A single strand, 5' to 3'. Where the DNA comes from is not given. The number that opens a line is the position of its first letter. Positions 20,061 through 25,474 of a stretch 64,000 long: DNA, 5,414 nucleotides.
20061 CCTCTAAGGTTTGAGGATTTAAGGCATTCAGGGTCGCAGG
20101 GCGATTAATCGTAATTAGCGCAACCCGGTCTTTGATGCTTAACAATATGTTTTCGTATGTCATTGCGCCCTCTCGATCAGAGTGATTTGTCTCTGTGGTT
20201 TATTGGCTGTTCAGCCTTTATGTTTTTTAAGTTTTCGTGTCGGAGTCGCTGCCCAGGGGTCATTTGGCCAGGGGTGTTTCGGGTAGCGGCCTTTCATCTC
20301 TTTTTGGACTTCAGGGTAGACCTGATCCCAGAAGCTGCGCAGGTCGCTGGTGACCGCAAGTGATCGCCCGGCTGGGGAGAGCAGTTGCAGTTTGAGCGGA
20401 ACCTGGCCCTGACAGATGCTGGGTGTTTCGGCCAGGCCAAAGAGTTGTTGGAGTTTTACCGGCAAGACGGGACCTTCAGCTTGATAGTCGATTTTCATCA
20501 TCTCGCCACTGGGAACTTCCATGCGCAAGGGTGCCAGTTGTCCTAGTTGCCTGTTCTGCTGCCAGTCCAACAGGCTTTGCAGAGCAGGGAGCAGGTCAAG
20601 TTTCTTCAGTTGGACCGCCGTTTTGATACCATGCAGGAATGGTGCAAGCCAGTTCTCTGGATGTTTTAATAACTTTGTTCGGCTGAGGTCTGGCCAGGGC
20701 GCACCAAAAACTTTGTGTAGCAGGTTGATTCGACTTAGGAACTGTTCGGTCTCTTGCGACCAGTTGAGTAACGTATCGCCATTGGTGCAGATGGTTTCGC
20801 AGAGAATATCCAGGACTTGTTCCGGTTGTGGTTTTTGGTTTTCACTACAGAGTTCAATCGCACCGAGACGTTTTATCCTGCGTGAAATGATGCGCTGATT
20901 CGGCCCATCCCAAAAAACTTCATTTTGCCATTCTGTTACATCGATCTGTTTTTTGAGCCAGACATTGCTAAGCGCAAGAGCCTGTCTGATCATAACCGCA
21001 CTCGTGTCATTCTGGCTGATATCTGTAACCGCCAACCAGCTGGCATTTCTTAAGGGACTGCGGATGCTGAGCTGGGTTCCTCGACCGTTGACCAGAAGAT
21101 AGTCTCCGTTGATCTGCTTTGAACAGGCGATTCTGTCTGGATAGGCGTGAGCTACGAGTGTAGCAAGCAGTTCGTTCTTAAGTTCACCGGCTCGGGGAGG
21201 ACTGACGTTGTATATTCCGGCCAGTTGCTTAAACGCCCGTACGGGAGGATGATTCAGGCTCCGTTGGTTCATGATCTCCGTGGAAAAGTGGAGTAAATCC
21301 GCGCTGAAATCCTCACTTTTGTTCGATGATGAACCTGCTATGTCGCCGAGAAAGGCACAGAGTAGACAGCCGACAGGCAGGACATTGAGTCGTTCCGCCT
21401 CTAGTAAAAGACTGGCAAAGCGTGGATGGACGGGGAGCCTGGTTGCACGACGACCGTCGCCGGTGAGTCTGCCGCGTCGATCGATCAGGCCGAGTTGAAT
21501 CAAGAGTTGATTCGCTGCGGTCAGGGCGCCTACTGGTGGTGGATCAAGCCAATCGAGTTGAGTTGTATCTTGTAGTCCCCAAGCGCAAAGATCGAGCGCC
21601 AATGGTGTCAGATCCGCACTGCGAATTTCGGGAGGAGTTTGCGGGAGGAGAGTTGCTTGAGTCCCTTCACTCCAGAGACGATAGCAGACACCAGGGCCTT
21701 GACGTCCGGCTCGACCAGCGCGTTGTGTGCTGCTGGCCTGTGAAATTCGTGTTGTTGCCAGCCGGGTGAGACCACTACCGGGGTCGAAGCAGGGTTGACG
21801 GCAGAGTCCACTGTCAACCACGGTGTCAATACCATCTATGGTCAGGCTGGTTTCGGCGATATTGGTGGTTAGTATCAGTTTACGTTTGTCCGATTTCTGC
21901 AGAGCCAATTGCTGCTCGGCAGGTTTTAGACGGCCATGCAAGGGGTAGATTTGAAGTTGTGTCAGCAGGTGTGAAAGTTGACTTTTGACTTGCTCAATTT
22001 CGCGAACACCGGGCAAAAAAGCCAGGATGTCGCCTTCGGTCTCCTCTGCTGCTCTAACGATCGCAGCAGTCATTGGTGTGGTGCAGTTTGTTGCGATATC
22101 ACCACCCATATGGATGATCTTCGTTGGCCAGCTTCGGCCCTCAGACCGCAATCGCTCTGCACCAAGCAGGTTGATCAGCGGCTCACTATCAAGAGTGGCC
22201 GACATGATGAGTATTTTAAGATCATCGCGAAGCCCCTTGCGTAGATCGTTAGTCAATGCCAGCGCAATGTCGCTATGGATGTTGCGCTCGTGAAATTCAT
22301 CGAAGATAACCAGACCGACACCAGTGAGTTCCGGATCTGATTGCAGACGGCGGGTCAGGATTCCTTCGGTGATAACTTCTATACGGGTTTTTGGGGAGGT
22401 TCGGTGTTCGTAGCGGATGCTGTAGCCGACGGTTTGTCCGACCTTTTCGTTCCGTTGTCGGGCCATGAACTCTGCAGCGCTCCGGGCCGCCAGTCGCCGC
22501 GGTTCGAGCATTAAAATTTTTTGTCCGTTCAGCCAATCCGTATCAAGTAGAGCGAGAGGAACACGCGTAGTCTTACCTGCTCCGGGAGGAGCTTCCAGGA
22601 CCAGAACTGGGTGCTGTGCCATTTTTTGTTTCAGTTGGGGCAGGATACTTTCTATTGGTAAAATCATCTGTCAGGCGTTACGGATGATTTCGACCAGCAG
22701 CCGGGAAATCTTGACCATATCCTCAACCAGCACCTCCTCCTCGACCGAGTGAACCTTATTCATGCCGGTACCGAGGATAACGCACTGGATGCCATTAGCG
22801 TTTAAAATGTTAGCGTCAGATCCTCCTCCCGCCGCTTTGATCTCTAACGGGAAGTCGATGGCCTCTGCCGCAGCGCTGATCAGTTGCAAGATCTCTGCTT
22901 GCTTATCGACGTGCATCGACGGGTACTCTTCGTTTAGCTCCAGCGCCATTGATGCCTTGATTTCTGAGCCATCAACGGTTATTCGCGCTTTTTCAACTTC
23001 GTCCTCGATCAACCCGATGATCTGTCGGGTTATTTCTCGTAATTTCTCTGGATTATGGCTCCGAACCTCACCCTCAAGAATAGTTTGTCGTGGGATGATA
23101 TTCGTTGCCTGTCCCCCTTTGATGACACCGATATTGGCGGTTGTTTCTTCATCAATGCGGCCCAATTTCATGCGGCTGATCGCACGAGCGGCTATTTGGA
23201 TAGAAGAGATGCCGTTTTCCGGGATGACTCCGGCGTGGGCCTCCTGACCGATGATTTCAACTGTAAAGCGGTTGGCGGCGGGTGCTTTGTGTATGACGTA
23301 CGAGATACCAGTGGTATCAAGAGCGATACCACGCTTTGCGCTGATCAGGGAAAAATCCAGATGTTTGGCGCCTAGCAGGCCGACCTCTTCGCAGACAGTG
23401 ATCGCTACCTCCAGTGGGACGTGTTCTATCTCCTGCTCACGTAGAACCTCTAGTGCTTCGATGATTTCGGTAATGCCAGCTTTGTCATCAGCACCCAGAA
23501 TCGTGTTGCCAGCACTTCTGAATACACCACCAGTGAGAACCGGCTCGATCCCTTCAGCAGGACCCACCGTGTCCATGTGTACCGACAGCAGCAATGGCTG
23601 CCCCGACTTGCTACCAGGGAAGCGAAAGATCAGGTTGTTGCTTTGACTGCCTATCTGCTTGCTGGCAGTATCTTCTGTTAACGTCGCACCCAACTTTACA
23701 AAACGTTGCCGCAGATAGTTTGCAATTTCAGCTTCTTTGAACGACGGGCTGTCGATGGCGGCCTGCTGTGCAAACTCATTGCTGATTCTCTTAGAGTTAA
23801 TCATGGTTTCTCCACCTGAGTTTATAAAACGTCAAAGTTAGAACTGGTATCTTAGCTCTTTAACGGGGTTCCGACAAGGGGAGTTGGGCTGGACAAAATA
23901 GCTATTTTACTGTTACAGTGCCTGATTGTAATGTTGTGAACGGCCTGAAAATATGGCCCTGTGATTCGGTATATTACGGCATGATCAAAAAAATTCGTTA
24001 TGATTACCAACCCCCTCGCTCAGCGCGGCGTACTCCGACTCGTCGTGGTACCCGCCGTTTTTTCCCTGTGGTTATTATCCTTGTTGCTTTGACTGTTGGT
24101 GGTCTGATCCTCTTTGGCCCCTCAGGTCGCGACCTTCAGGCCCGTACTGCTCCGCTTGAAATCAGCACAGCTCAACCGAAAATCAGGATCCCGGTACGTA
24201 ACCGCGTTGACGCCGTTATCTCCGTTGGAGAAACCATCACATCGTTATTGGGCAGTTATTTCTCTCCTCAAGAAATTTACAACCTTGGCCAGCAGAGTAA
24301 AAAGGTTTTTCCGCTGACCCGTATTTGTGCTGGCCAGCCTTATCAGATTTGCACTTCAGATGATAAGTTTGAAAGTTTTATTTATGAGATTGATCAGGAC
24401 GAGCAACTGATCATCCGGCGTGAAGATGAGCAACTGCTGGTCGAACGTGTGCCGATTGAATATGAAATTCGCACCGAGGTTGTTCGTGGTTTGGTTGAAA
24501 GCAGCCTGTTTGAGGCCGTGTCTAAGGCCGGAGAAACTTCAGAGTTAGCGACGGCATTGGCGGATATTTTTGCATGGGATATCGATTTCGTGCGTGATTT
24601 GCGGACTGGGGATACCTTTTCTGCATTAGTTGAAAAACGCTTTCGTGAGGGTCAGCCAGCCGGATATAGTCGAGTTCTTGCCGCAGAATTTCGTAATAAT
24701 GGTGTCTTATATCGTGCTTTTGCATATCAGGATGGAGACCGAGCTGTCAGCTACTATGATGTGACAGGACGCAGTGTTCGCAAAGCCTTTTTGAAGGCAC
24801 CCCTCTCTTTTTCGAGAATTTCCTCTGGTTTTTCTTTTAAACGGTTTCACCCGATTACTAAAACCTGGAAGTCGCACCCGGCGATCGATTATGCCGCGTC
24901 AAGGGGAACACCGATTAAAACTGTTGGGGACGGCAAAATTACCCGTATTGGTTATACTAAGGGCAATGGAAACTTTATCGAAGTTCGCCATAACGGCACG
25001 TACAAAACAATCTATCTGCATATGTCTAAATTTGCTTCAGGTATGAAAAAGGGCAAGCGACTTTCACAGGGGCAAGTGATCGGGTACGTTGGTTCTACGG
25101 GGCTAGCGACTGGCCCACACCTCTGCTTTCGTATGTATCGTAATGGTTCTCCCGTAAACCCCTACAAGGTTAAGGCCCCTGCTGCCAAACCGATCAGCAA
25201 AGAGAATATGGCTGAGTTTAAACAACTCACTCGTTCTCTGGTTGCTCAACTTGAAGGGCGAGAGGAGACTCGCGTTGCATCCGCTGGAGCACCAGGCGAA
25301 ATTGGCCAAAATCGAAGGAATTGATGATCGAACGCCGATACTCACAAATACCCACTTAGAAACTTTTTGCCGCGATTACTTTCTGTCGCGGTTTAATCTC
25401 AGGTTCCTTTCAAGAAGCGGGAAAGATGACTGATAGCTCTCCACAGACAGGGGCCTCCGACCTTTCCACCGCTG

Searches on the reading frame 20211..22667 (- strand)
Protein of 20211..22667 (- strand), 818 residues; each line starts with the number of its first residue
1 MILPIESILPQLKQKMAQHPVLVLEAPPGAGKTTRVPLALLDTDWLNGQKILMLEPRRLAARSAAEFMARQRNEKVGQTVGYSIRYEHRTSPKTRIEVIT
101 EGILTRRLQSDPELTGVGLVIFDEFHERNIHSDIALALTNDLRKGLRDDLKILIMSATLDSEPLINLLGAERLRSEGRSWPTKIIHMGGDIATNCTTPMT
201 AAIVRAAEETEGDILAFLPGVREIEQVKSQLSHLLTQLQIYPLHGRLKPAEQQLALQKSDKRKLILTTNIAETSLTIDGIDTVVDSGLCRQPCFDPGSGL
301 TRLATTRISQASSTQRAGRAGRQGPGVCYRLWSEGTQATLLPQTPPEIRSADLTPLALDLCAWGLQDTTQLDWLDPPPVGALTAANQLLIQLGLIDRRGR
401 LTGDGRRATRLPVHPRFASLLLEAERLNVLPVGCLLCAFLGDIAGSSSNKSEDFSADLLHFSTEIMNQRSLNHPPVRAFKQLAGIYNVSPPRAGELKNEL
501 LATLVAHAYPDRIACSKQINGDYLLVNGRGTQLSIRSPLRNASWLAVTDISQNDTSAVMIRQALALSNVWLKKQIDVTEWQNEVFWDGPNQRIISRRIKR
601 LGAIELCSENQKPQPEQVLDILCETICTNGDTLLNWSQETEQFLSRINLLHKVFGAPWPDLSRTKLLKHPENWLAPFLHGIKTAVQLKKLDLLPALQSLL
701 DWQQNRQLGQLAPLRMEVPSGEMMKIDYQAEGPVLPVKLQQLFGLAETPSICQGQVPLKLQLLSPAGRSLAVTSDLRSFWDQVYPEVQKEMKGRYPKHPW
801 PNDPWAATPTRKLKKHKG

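Call 36: search_protein_families(library=ncbifam, proteins=[window:20211-22667:-], max_evalue=1e-10)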
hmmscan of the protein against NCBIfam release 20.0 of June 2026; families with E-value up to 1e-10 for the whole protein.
window:20211-22667:- (818 aa): 4 families
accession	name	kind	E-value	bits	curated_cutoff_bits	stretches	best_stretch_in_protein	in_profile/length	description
TIGR01970.1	DEAH_box_HrpB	equivalog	2.1e-272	906.3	546.15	1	3-816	1-824/825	ATP-dependent helicase HrpB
NF008662.0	PRK11664.1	equivalog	4.9e-234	779.2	1053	1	3-817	4-812/813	ATP-dependent helicase HrpB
TIGR01967.1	DEAH_box_HrpA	equivalog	6.7e-82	275.8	722.75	1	3-430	66-503/1284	ATP-dependent RNA helicase HrpA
NF008348.1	PRK11131.1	equivalog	9.6e-72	241.8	1400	1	3-430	67-505/1287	ATP-dependent RNA helicase HrpA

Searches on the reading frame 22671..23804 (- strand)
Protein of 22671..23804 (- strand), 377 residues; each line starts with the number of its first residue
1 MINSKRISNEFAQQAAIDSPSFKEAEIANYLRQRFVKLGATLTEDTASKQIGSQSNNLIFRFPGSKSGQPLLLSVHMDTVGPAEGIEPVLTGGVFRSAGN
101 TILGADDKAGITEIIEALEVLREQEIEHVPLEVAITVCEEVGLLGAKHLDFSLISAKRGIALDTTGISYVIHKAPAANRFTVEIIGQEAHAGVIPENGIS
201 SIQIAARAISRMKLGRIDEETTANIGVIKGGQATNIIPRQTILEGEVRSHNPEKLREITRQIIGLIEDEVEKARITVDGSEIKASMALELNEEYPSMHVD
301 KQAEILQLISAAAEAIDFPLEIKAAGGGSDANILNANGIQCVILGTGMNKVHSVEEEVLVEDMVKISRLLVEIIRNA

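Call 36: search_protein_families(library=ncbifam, proteins=[window:22671-23804:-], max_evalue=1e-10)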
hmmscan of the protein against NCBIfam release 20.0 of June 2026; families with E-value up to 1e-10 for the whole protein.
window:22671-23804:- (377 aa): 22 families
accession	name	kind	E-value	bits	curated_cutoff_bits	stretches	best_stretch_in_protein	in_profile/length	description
TIGR01883.1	PepT-like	hypoth_equivalog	1.8e-97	326.6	274.25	1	6-374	1-360/361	peptidase T-like protein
NF003976.0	PRK05469.1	subfamily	4.5e-36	124.6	255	1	93-375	128-403/409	tripeptide aminopeptidase PepT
NF009920.0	PRK13381.1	subfamily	1.4e-31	109.7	293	1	93-376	131-407/412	peptidase T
NF005602.0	PRK07338.1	equivalog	9.5e-28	96.9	357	1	69-369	95-391/409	hydrolase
NF004788.0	PRK06133.1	subfamily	9.9e-28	97.2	349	1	26-373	68-409/417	glutamate carboxypeptidase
NF005710.0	PRK07522.1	subfamily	1e-24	87.4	412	1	50-375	51-386/391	acetylornithine deacetylase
TIGR01910.1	DapE-ArgE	subfamily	2.5e-24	86.2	217.6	1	105-366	104-370/373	ArgE/DapE family deacylase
TIGR01892.1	AcOrn-deacetyl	equivalog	2.3e-23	82.9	297.7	1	17-372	9-363/365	acetylornithine deacetylase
TIGR01893.1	aa-his-dipept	subfamily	1.5e-22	79.9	343.75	1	5-173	4-173/478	beta-Ala-His dipeptidase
NF005678.0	PRK07473.1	equivalog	1.7e-22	79.9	386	1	19-373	25-371/376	M20/M25/M40 family metallo-hydrolase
TIGR01882.1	peptidase-T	equivalog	1.7e-21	76.6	285.75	1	96-375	132-404/410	peptidase T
NF006404.0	PRK08652.1-2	equivalog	8.6e-19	67.6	348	1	16-372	12-323/332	acetylornithine deacetylase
NF006365.0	PRK08588.1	subfamily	7.7e-17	61.7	289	1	16-372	18-375/383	succinyl-diaminopimelate desuccinylase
TIGR01891.1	amidohydrolases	subfamily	2.1e-16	60.1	153.75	1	176-305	171-304/366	amidohydrolase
NF006399.0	PRK08651.1-2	equivalog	2.9e-14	52.9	381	0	219-375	260-402/405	succinyl-diaminopimelate desuccinylase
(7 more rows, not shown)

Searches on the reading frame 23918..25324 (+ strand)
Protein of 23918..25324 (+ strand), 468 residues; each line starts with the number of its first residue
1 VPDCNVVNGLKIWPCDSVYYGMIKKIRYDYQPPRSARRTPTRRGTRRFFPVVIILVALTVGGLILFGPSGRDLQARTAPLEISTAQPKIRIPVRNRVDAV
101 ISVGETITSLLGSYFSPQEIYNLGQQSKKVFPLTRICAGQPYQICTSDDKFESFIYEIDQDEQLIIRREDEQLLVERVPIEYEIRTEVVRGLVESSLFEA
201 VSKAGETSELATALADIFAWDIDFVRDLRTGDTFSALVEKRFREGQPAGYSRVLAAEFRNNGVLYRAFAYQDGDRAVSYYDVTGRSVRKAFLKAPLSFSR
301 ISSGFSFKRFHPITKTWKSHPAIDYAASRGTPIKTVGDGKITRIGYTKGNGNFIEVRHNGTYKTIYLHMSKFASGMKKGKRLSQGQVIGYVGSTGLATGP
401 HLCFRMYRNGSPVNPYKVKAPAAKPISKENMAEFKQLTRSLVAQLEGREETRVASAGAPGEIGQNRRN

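Call 36: search_protein_families(library=ncbifam, proteins=[window:23918-25324:+], max_evalue=1e-10)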
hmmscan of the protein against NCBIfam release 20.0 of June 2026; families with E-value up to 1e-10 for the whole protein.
window:23918-25324:+ (468 aa): 5 families
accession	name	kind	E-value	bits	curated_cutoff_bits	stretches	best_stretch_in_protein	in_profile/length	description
NF053824.1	PdgNdpepShyC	equivalog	5.6e-71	239.7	700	1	115-447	92-421/429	peptidoglycan DD-endopeptidase ShyC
NF053825.1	PdgNdpepShyA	equivalog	6.7e-54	183.2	700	1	164-449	143-423/425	peptidoglycan DD-endopeptidase ShyA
NF008652.0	PRK11649.1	equivalog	5.6e-52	176.9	341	1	98-445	97-436/439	murein DD-endopeptidase MepM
NF052530.1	Heli_ShapePgp3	exception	6.8e-15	54.9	300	1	279-417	128-262/270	peptidoglycan metallopeptidase Pgp3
NF052336.1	PdgHdaseHSB100310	equivalog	2.8e-11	43.4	500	1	318-413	55-148/316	peptidoglycan hydrolase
